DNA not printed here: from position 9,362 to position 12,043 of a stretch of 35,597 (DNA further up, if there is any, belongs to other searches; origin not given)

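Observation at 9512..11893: Orphan, monocistronic 793-aa heptaheme cytochrome c with a large heme-free N-terminal domain and four extra cysteines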

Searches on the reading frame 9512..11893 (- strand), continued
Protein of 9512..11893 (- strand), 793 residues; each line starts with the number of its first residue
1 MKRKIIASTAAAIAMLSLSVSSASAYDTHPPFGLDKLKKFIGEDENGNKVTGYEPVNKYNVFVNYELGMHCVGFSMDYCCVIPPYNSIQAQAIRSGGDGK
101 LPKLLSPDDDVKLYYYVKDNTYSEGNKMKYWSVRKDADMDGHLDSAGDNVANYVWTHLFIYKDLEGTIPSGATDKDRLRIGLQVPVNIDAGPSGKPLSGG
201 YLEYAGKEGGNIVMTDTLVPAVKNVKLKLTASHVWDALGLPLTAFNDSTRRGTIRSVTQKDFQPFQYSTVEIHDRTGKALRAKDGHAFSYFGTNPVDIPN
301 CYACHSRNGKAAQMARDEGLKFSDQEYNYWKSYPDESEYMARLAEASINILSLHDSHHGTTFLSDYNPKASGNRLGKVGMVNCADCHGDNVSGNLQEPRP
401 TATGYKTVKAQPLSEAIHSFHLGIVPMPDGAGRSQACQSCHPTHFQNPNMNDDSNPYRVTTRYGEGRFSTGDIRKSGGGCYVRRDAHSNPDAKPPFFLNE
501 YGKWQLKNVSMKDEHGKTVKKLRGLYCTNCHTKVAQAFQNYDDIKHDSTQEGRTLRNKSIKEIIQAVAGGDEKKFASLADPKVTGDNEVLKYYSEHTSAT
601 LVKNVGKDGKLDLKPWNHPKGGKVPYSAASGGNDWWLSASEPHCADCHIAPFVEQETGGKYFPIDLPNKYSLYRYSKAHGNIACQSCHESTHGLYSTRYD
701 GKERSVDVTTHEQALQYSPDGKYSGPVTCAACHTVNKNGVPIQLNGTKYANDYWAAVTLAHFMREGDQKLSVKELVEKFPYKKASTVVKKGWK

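Call 55: find_encoding_contigs(protein=P0338, flank=7000, max_places=1)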
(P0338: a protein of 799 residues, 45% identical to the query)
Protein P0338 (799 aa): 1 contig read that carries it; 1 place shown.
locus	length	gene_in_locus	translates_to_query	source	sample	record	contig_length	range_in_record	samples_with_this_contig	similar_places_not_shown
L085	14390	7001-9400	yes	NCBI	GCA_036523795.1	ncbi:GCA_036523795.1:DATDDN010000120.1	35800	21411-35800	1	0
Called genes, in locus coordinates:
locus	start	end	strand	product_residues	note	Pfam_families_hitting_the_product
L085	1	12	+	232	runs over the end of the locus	PF00154:RecA_N, PF03846:SulA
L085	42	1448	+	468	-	PF00817:IMS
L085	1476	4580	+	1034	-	PF02811:PHP, PF07733:DNA_pol3_alpha, PF17657:DNA_pol3_finger, PF14579:HHH_6, PF01336:tRNA_anti-codon (weak)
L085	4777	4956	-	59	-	-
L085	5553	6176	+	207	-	PF00034:Cytochrom_C (faint), PF13442:Cytochrome_CBB3 (faint)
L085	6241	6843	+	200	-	PF03264:Cytochrom_NNT, PF02085:Cytochrom_CIII (faint), PF14522:Cytochrome_C7 (faint), PF14537:Cytochrom_c3_2 (faint)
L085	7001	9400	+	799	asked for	PF14522:Cytochrome_C7 (faint), PF22113:Mtrc-MtrF_II-IV_dom (faint)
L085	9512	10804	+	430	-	PF13145:Rotamase_2, PF00639:Rotamase, PF13616:Rotamase_3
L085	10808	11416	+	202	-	PF08534:Redoxin, PF00578:AhpC-TSA, PF13905:Thioredoxin_8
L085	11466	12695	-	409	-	PF12000:Glyco_trans_4_3, PF00534:Glycos_transf_1, PF13692:Glyco_trans_1_4, PF13524:Glyco_trans_1_2 (weak)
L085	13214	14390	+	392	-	PF00664:ABC_membrane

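Call 56: find_encoding_contigs(protein=P0125, flank=7000, max_places=1)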
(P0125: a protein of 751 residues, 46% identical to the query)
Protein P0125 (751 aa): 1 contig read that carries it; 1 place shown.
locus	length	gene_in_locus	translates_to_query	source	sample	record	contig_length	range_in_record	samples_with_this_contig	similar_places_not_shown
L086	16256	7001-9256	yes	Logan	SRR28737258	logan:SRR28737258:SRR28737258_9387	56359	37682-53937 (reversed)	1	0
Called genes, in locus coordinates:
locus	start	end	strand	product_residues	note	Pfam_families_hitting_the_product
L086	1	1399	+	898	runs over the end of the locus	PF03699:UPF0182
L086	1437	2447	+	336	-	PF13413:HTH_25, PF13560:HTH_31 (weak), PF13464:RodZ_C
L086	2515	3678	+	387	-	PF00768:Peptidase_S11, PF13354:Beta-lactamase2 (weak), PF07943:PBP5_C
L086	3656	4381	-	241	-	PF01522:Polysacc_deac_1, PF10096:DUF2334 (weak)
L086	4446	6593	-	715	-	PF00270:DEAD, PF04851:ResIII (faint), PF00271:Helicase_C, PF22982:WHD_HRQ1 (weak), PF09369:MZB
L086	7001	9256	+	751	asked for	PF14522:Cytochrome_C7 (faint), PF14537:Cytochrom_c3_2 (faint), PF22113:Mtrc-MtrF_II-IV_dom (faint)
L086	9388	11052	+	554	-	PF10079:Rossmann-like_BshC, PF24850:CC_BshC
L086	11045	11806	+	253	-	PF02585:PIG-L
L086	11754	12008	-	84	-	PF01850:PIN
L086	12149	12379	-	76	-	PF02604:PhdYeFM_antitox (weak)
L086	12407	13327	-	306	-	PF02569:Pantoate_ligase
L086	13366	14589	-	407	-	PF01408:GFO_IDH_MocA, PF02894:GFO_IDH_MocA_C, PF22725:GFO_IDH_MocA_C3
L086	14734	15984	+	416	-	PF13439:Glyco_transf_4, PF00534:Glycos_transf_1, PF13692:Glyco_trans_1_4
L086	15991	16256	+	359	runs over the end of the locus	-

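Call 57: find_encoding_contigs(protein=P0328, flank=7000, max_places=1)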
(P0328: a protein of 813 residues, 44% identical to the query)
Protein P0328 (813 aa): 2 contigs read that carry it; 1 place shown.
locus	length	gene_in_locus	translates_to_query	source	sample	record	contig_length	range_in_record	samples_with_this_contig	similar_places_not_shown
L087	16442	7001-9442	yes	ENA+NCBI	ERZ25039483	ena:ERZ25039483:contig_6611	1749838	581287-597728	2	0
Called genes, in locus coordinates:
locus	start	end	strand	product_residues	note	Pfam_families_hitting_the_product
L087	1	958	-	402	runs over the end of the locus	PF27595:HIR3_bundle (weak), PF23914:TPR_CcmH_CycH, PF23892:Ig_CycH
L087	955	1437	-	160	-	PF03918:CcmH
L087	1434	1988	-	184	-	PF00578:AhpC-TSA, PF08534:Redoxin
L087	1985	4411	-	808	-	PF03100:CcmE, PF01578:Cytochrom_C_asm, PF16327:CcmF_C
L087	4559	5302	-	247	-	PF01578:Cytochrom_C_asm, PF27518:CcmC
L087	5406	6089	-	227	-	PF03379:CcmB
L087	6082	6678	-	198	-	PF00005:ABC_tran, PF02463:SMC_N (faint), PF13304:AAA_21 (faint)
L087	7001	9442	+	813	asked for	PF14522:Cytochrome_C7 (faint), PF22113:Mtrc-MtrF_II-IV_dom (faint)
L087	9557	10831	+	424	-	PF13145:Rotamase_2, PF13616:Rotamase_3, PF00639:Rotamase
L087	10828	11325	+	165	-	PF00578:AhpC-TSA, PF08534:Redoxin, PF00085:Thioredoxin (weak), PF13905:Thioredoxin_8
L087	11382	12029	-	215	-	PF13548:DUF4126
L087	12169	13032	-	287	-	PF01430:HSP33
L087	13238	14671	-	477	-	PF02934:GatB_N, PF02637:GatB_Yqey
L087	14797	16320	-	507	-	PF01425:Amidase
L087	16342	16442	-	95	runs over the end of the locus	PF02686:GatC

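Call 59: find_related_loci(query=A4, collection=metagenome_contigs, flank=7000)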
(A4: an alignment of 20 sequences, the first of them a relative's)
Query A4 (806 aa) in metagenome_contigs; peptide patterns used: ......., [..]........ (x = any residue, [..] = any of these).
600 stretches matched a pattern (row limit reached: there are more); 450 encode a relative of the query (tblastn E <= 1e-3); the best 80 are kept; 80 distinct loci.
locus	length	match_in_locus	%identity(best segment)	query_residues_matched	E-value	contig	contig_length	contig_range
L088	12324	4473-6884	80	12-806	0e+0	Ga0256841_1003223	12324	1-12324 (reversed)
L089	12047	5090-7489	79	3-806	0e+0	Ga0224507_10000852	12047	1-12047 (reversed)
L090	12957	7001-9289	82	44-806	0e+0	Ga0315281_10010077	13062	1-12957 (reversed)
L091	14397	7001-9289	82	43-806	0e+0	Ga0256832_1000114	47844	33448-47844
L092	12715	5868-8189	81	33-805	0e+0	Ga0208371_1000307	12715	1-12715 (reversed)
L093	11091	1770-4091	81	33-805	0e+0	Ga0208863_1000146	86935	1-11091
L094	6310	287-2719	79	1-806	0e+0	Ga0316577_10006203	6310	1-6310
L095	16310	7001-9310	81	36-806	0e+0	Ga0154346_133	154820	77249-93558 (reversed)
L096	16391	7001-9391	80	10-806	0e+0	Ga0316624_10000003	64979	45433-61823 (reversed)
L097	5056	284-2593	81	36-806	0e+0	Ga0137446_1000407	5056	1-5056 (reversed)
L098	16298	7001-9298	81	40-806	0e+0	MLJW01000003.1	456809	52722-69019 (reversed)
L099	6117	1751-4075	79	32-806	0e+0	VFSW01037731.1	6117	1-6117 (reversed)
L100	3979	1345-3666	80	32-806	0e+0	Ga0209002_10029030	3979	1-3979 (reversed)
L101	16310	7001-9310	80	36-806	0e+0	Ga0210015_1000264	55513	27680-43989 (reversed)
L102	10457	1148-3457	80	36-806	0e+0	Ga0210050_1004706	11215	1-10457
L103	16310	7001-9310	80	36-806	0e+0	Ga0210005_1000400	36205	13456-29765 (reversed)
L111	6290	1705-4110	76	7-806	0e+0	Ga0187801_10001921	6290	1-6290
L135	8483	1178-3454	72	44-802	0e+0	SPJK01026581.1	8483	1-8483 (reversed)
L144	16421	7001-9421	66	1-801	0e+0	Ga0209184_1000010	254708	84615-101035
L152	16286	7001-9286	71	44-805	0e+0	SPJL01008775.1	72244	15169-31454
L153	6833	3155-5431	70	44-802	0e+0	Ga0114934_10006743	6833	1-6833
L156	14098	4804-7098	70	44-805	0e+0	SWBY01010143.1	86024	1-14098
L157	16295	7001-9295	70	44-805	0e+0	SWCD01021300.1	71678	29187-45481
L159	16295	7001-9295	69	44-805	0e+0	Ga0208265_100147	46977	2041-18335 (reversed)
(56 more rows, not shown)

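Call 64: search_protein_families(library=pfam, proteins=[L103:9441-10730:+, L096:4449-5027:+, L135:357-1016:+, L159:4589-6214:+, L153:177-707:+, L111:709-1302:+, L144:2923-3435:+], max_evalue=0.001)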
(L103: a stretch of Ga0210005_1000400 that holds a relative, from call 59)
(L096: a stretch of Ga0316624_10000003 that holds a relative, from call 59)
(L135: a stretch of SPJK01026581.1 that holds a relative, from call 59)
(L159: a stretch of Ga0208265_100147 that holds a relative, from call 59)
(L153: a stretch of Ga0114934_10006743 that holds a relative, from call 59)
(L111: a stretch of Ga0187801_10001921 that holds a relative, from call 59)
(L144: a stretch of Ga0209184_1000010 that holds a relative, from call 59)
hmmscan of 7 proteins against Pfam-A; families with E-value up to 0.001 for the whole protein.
L103:9441-10730:+ (429 aa): 4 families
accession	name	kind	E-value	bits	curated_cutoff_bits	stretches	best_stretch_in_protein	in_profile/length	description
PF00639.27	Rotamase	-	2.5e-13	51.2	21.7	1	298-373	19-95/97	PPIC-type PPIASE domain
PF13145.12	Rotamase_2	-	1.8e-12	48.6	27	1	266-389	1-121/121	PPIC-type PPIASE domain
PF13616.12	Rotamase_3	-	1.7e-11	45.1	22.5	1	298-376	37-115/116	PPIC-type PPIASE domain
PF13624.11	SurA_N_3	-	3.4e-05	24.2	27.2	1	27-94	37-109/162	SurA-like N-terminal domain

L096:4449-5027:+ (192 aa): 4 families
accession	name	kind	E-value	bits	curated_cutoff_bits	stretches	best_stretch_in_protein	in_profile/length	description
PF00578.27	AhpC-TSA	-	3.9e-20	72.5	26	1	59-170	10-123/124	AhpC/TSA family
PF08534.16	Redoxin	-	1.1e-19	71.1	26.6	1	60-177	14-137/148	Redoxin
PF13905.12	Thioredoxin_8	-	4.7e-09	36.9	27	1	74-168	1-94/94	Thioredoxin-like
PF00085.26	Thioredoxin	-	0.00012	22.5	23.5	1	75-122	19-65/103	Thioredoxin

L135:357-1016:+ (219 aa): 2 families
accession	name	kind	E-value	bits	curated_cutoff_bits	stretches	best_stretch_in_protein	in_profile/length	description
PF00034.26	Cytochrom_C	-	9.8e-17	62.5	21.3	2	43-118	1-89/90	Cytochrome c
PF13442.11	Cytochrome_CBB3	-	5.2e-12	46.3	27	2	46-114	6-67/68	Cytochrome C oxidase, cbb3-type, subunit III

L159:4589-6214:+ (541 aa): 1 family
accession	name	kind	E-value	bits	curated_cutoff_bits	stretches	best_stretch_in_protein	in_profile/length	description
PF00115.25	COX1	-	2.9e-86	290.5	34.8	1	9-459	2-436/436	Cytochrome C and Quinol oxidase polypeptide I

L153:177-707:+ (176 aa): 2 families
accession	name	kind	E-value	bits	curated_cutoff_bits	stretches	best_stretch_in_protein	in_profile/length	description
PF00116.26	COX2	-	4.7e-07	30.2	22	1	84-155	47-118/120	Cytochrome C oxidase subunit II, periplasmic domain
PF13473.12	Cupredoxin_1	-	8.9e-05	22.9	27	1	65-140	19-93/104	Cupredoxin-like domain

L111:709-1302:+ (197 aa): 5 families
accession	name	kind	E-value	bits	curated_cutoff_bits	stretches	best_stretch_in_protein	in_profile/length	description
PF03264.19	Cytochrom_NNT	-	4.7e-68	228.8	24.1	1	23-192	8-174/174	NapC/NirT cytochrome c family, N-terminal region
PF22113.1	Mtrc-MtrF_II-IV_dom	-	3.4e-08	33.7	30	1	53-192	8-138/176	Outer membrane cytochrome MtrC/MtrF-like, domains II/IV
PF14522.11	Cytochrome_C7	-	1.9e-07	31.2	24.8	1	140-186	12-52/67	Cytochrome c7 and related cytochrome c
PF14537.11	Cytochrom_c3_2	-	1.6e-05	25.7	25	0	138-185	23-67/79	Cytochrome c3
PF02085.21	Cytochrom_CIII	-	0.00017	22.3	22.9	0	139-187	44-87/101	Class III cytochrome C family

L144:2923-3435:+ (170 aa): 0 families
